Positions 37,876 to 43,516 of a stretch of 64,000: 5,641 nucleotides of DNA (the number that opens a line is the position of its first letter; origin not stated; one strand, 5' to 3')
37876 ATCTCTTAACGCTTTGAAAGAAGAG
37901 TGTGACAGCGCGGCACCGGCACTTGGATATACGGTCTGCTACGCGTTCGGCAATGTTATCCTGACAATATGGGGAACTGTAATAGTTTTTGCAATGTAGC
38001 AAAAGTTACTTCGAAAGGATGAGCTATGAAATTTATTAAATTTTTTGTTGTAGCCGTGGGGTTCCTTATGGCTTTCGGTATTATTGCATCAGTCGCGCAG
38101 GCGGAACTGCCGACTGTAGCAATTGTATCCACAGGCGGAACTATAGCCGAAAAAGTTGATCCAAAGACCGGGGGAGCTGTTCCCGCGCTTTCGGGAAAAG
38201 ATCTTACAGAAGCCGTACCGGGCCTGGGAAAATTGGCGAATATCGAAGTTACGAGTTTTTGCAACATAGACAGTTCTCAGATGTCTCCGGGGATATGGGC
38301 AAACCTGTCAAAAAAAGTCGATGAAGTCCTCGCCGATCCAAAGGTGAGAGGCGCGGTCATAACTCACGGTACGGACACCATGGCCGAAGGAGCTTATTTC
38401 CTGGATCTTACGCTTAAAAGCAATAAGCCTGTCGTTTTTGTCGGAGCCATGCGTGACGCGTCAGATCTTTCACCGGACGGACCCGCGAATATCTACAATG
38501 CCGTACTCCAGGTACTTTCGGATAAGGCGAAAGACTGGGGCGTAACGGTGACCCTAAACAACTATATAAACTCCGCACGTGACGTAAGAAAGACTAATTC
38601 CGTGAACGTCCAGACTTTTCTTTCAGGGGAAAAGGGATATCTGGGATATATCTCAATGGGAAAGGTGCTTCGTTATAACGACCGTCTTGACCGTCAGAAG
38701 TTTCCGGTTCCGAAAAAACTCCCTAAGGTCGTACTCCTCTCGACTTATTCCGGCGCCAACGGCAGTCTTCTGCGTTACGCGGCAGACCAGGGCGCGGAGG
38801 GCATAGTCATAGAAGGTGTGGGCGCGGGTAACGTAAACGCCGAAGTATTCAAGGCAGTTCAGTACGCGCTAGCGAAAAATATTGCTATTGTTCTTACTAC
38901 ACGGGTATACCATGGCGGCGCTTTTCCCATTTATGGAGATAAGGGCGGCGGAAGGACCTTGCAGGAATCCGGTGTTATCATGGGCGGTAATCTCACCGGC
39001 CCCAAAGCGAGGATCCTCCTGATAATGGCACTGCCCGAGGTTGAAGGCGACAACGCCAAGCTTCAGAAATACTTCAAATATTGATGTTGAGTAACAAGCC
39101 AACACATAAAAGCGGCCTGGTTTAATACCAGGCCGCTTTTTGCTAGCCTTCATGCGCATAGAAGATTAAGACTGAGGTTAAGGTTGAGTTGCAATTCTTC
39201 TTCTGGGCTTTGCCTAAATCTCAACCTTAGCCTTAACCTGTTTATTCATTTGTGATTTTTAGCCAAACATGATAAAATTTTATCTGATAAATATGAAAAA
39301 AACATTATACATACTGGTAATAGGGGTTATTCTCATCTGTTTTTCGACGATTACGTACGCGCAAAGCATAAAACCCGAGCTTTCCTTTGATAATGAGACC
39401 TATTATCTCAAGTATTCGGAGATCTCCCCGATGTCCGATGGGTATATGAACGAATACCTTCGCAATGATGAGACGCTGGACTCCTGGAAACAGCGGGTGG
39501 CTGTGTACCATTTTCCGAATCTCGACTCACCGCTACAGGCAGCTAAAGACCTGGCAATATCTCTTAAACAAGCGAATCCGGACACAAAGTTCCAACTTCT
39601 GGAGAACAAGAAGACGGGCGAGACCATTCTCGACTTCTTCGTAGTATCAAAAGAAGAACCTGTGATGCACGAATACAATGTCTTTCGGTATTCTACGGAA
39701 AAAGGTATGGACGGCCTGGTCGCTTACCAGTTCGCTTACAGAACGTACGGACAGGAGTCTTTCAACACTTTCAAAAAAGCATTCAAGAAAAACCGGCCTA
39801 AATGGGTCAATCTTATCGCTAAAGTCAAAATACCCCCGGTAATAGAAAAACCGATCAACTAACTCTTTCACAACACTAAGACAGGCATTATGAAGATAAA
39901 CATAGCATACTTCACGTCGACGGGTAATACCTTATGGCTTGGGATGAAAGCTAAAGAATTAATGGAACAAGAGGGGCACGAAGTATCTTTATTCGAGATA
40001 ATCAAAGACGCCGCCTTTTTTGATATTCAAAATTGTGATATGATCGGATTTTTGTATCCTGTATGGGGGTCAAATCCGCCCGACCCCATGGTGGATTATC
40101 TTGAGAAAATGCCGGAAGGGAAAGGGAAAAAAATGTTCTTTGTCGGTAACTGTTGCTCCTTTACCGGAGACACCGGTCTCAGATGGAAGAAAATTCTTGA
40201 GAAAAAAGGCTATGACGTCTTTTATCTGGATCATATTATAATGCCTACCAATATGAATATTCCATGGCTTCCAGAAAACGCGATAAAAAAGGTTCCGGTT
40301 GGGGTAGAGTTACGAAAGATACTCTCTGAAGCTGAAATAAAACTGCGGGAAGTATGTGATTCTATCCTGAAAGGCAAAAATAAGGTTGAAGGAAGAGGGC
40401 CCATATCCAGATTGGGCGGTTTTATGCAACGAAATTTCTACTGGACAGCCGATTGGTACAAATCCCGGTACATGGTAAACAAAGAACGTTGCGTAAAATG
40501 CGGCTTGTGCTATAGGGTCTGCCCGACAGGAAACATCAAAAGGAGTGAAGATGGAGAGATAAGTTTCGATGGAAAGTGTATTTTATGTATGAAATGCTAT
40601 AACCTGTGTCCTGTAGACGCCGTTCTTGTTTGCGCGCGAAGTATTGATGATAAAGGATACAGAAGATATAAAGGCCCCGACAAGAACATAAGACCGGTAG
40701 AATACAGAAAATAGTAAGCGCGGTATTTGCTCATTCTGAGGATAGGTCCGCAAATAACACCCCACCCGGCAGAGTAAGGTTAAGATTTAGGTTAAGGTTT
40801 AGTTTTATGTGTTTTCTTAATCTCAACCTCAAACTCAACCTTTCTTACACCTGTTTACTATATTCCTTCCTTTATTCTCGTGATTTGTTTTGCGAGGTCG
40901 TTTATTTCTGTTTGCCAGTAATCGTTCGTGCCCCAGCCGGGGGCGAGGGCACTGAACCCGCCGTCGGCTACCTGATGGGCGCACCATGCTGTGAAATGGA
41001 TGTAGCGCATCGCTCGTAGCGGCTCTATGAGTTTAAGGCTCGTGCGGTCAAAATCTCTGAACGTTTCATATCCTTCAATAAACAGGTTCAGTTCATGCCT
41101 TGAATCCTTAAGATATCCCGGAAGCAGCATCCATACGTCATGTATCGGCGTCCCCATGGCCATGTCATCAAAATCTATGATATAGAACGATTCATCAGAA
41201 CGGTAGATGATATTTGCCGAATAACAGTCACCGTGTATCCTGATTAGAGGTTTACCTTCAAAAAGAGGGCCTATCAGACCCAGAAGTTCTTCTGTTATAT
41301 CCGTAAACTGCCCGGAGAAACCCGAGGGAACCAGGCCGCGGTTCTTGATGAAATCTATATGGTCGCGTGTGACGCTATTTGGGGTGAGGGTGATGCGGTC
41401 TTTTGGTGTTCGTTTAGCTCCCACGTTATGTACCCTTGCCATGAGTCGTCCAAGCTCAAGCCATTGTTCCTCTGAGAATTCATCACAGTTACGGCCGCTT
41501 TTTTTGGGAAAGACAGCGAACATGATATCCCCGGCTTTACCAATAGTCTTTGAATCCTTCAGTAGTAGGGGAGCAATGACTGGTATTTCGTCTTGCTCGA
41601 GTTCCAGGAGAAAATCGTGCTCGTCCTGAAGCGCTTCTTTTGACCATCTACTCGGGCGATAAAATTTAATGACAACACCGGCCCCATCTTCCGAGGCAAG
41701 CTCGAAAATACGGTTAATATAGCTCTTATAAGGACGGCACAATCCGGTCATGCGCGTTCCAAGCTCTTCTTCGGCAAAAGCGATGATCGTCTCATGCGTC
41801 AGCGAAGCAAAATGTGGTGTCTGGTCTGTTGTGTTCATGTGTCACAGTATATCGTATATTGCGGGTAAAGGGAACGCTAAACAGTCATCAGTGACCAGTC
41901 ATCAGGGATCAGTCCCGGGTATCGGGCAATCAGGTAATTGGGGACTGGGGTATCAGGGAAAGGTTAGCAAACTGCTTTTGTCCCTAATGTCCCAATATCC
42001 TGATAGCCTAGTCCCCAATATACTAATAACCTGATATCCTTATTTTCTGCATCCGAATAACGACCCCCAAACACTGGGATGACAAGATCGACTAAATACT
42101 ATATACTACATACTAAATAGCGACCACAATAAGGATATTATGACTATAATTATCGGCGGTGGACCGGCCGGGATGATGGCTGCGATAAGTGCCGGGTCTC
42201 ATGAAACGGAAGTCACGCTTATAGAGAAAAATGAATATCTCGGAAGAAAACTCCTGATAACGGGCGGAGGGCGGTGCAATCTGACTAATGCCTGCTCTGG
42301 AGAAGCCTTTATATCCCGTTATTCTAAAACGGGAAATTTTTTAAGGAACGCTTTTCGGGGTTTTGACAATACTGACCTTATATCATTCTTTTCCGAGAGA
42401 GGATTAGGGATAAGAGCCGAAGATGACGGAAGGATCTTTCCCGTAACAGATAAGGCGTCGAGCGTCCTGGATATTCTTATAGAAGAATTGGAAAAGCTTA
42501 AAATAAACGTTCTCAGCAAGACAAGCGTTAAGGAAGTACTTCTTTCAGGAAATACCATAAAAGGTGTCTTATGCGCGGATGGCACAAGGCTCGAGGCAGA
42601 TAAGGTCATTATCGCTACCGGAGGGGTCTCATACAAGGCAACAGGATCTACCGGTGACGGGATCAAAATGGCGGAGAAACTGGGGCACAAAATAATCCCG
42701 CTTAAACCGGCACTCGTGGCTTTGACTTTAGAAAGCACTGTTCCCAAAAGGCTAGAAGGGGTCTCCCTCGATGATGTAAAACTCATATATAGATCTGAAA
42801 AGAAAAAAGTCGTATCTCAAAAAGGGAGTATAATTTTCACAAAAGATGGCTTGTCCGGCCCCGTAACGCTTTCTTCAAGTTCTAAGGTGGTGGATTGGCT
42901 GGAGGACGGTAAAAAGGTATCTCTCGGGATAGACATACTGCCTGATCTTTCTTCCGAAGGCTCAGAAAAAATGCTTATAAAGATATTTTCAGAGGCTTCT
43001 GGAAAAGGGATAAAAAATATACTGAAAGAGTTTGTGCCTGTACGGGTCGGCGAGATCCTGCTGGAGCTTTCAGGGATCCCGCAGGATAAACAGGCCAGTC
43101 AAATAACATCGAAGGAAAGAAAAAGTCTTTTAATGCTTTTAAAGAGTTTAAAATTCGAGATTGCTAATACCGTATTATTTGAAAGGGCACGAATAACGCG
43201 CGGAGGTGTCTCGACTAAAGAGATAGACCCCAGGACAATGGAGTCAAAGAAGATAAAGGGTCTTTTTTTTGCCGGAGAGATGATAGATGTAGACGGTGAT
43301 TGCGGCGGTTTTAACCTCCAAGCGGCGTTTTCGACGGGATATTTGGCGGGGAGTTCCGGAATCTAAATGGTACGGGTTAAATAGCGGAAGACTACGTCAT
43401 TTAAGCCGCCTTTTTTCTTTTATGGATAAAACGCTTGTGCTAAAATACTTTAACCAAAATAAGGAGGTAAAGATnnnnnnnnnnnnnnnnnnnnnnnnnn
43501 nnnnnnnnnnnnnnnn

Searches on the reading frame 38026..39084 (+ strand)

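Call 47: search_protein_families(library=pfam, proteins=[window:38026-39084:+], max_evalue=0.00001)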
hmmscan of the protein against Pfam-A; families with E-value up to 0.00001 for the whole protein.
window:38026-39084:+ (352 aa): 2 families
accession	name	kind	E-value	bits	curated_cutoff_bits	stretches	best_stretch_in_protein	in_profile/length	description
PF00710.25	Asparaginase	-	1.1e-57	195.1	22.5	1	31-215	2-186/193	Asparaginase, N-terminal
PF17763.6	Asparaginase_C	-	1.1e-28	99.9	34.6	1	234-350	1-114/114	Glutaminase/Asparaginase C-terminal domain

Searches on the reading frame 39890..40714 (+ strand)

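Call 47: search_protein_families(library=pfam, proteins=[window:39890-40714:+], max_evalue=0.00001)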
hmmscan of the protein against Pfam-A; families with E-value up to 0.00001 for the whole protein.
window:39890-40714:+ (274 aa): 10 families
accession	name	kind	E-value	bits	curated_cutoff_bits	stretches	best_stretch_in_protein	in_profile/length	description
PF00037.32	Fer4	-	2.8e-13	49.5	21.1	1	195-217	2-24/24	4Fe-4S binding domain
PF12838.12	Fer4_7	-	3.6e-09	37.4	27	1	200-244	1-52/52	4Fe-4S dicluster domain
PF12837.12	Fer4_6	-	1.7e-08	34.4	25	0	196-216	4-24/24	4Fe-4S binding domain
PF13187.11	Fer4_9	-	1.9e-08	34.6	27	1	200-244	1-51/52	4Fe-4S dicluster domain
PF13237.11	Fer4_10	-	1.2e-07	32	25.5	1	196-241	4-53/53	4Fe-4S dicluster domain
PF12797.12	Fer4_2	-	1.2e-07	31.6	24.5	0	194-213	3-22/22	4Fe-4S binding domain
PF13484.11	Fer4_16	-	1.9e-07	32.2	30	0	200-221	1-21/66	4Fe-4S double cluster binding domain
PF14697.11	Fer4_21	-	1.6e-06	28.6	35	1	196-245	3-57/59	4Fe-4S dicluster domain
PF12798.12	Fer4_3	-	6.7e-06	27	27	0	230-244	1-15/15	4Fe-4S binding domain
PF12800.12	Fer4_4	-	9.1e-06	26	24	0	199-214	2-17/17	4Fe-4S binding domain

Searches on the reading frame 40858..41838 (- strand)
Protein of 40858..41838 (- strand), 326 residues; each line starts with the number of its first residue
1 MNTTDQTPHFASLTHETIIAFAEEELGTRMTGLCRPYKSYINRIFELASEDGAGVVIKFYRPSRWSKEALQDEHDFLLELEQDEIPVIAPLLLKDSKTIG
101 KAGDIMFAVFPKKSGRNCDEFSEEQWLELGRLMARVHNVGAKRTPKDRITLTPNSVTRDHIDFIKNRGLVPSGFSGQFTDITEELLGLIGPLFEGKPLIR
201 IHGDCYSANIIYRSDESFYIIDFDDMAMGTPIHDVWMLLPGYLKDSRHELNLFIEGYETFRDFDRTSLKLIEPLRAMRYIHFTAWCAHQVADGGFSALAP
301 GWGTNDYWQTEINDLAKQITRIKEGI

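Call 47: search_protein_families(library=pfam, proteins=[window:40858-41838:-], max_evalue=0.00001)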
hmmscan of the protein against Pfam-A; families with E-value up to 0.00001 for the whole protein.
window:40858-41838:- (326 aa): 1 family
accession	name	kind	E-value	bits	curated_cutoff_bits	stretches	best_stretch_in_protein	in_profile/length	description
PF01636.29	APH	-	2.2e-24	87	23.2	1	37-267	5-235/239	Phosphotransferase enzyme family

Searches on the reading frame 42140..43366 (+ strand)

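Call 47: search_protein_families(library=pfam, proteins=[window:42140-43366:+], max_evalue=0.00001)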
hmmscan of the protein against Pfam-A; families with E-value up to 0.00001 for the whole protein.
window:42140-43366:+ (408 aa): 9 families
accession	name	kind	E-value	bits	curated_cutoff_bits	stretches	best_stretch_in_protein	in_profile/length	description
PF03486.20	HI0933_like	-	7.7e-88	294.5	50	1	2-405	3-243/244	HI0933-like protein Rossmann domain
PF22780.1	HI0933_like_1st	-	5.8e-33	114.5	27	1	189-350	1-163/165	HI0933-like protein barrel and H2TH domain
PF00890.30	FAD_binding_2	-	8.2e-15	55.3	20.4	2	108-388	143-400/414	FAD binding domain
PF07992.20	Pyr_redox_2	-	1.2e-12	48.3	26.1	0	3-38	4-40/291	Pyridine nucleotide-disulphide oxidoreductase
PF01134.28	GIDA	-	1.4e-12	47.8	22.1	0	125-223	113-216/391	Glucose inhibited division protein A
PF12831.13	FAD_oxidored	-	1e-09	38.7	27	1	3-161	3-145/416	FAD dependent oxidoreductase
PF13738.12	Pyr_redox_3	-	2.8e-07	30.5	30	0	3-32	1-31/305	Pyridine nucleotide-disulphide oxidoreductase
PF01266.30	DAO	-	6.4e-07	29.7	27.9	0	3-35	3-35/353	FAD dependent oxidoreductase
PF00070.33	Pyr_redox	-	7e-06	26.9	22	0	3-36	3-36/82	Pyridine nucleotide-disulphide oxidoreductase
